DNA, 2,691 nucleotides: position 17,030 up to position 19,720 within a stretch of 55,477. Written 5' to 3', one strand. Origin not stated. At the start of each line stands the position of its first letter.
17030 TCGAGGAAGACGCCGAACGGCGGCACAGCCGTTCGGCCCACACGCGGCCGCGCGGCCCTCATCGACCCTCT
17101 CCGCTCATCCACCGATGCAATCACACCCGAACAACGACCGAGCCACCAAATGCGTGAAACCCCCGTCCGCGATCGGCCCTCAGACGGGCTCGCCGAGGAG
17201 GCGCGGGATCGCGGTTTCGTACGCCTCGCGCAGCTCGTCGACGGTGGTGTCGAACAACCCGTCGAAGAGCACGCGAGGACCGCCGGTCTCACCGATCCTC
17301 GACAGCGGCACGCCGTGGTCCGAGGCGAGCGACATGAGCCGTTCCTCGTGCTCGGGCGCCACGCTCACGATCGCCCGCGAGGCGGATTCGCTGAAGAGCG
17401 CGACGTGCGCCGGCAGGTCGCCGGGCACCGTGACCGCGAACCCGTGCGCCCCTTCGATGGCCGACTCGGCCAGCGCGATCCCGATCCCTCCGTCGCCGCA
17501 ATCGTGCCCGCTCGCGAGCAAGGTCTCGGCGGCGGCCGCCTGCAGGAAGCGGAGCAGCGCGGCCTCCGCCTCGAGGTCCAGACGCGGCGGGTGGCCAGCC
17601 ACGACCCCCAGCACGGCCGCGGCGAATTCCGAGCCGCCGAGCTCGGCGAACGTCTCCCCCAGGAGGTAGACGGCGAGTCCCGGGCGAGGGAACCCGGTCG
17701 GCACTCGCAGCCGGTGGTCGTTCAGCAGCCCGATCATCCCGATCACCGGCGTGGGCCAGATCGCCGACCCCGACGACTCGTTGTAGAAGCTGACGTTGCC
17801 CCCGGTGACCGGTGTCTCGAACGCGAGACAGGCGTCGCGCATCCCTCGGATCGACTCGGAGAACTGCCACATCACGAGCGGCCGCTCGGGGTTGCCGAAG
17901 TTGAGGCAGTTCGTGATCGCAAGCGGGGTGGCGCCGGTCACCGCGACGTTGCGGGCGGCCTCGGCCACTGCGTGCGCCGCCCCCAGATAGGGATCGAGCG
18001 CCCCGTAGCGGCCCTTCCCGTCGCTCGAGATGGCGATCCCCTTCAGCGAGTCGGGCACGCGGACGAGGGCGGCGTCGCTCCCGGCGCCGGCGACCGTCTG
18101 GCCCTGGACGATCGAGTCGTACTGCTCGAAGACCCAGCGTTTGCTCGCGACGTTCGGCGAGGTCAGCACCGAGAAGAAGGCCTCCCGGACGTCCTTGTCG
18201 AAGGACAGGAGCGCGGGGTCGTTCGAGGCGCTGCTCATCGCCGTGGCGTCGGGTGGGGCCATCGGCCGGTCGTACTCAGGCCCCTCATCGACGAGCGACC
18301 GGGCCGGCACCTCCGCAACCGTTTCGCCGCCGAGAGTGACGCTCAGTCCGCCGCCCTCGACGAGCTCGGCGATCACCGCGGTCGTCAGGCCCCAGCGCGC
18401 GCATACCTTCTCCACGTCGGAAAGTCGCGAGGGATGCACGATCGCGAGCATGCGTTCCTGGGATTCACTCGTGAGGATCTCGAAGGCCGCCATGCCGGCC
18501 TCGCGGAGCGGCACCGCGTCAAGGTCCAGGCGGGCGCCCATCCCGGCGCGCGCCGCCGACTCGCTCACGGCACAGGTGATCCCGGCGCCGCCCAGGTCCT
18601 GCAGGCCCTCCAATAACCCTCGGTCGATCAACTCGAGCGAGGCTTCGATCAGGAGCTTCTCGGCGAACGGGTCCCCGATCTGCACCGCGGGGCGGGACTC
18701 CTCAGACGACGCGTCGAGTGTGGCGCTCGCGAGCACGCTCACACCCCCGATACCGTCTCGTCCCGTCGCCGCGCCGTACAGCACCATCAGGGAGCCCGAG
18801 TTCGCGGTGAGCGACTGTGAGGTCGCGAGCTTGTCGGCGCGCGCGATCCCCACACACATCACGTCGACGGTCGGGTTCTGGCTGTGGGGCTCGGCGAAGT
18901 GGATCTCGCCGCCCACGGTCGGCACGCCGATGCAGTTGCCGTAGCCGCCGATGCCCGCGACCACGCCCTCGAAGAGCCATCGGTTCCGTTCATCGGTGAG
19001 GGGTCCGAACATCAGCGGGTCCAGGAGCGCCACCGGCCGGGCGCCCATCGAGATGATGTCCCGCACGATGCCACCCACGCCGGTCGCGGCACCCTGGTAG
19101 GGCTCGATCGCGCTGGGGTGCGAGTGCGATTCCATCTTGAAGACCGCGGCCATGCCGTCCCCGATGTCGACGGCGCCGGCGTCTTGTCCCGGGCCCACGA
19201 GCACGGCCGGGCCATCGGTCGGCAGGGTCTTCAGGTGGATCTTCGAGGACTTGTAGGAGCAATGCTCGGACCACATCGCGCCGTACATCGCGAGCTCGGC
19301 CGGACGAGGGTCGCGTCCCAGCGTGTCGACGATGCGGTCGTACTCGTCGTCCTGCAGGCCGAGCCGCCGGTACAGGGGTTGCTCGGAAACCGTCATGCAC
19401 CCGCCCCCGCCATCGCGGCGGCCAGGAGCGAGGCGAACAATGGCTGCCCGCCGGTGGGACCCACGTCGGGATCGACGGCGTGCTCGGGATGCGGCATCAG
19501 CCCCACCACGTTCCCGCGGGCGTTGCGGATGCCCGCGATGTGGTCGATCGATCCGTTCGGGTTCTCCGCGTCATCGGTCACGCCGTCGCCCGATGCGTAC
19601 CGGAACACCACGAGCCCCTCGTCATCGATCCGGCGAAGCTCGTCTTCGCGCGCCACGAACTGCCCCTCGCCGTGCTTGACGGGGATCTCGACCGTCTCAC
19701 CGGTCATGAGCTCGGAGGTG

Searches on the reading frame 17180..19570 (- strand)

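Call 61: search_protein_families(library=pfam, proteins=[window:17180-19570:-], max_evalue=0.001)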
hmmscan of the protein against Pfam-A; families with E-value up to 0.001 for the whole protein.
window:17180-19570:- (796 aa): 3 families
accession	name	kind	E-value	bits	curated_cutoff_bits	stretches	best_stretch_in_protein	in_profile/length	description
PF00586.29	AIRS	-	3.7e-54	182.4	24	2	128-243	1-112/112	AIR synthase related protein, N-terminal domain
PF02769.27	AIRS_C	-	8.9e-49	166.1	23.1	2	268-413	10-155/156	AIR synthase related protein, C-terminal domain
PF18072.6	FGAR-AT_linker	-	7.4e-15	55.6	26.6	1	63-107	3-50/50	Formylglycinamide ribonucleotide amidotransferase linker domain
